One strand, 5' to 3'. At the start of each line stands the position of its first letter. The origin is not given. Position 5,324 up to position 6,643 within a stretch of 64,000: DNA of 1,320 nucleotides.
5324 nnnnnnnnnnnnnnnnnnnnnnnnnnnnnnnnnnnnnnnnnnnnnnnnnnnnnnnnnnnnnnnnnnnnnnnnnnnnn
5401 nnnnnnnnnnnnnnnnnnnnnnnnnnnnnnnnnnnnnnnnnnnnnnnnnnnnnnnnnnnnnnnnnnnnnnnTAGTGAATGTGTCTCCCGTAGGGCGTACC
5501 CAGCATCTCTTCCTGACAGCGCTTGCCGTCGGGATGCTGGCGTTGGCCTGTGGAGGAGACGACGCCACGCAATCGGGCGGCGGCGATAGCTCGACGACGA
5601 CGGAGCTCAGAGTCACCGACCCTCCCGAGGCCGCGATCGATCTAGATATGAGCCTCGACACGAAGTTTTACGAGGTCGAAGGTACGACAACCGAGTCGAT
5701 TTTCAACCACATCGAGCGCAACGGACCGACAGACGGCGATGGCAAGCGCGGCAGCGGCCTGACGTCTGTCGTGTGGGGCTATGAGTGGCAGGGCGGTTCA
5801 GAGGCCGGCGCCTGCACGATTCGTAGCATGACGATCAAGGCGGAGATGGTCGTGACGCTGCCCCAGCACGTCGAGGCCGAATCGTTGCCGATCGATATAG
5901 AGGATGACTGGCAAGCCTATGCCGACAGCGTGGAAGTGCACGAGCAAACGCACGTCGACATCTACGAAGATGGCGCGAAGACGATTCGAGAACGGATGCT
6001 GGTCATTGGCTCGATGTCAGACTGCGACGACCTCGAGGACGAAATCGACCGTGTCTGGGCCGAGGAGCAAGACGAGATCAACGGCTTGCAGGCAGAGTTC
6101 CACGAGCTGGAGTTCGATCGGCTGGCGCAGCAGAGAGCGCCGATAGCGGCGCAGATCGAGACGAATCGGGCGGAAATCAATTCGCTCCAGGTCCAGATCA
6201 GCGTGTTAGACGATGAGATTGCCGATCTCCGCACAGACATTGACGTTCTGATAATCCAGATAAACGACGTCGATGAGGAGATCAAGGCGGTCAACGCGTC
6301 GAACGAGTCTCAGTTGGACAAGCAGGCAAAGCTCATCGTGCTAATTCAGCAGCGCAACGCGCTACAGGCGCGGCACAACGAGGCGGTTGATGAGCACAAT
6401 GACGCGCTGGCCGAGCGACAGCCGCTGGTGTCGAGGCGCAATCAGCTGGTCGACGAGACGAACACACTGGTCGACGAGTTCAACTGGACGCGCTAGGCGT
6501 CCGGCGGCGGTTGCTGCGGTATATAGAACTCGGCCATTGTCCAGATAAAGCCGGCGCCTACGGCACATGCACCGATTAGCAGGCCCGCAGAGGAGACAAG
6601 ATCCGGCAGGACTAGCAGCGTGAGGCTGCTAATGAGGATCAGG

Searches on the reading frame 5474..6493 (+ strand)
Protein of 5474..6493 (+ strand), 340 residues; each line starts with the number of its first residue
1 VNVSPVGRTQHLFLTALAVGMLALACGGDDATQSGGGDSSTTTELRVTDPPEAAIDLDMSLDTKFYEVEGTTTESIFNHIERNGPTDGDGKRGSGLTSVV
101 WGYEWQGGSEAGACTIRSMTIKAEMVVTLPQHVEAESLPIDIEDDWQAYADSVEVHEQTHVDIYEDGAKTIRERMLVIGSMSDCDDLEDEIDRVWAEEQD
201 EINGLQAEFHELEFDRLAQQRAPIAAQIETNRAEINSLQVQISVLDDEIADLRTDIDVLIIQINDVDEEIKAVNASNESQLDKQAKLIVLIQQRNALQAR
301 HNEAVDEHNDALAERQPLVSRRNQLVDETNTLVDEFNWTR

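Call 45: search_protein_families(library=pfam, proteins=[window:5474-6493:+], max_evalue=0.001)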
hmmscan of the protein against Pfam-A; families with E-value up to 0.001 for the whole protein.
window:5474-6493:+ (340 aa): 2 families
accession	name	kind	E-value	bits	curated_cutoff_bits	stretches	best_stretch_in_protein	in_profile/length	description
PF06037.17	DUF922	-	3.6e-29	102.3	27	1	63-211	1-148/153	Bacterial protein of unknown function (DUF922)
PF06008.19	Laminin_I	-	0.00085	19.6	34.6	0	198-311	38-153/259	Laminin Domain I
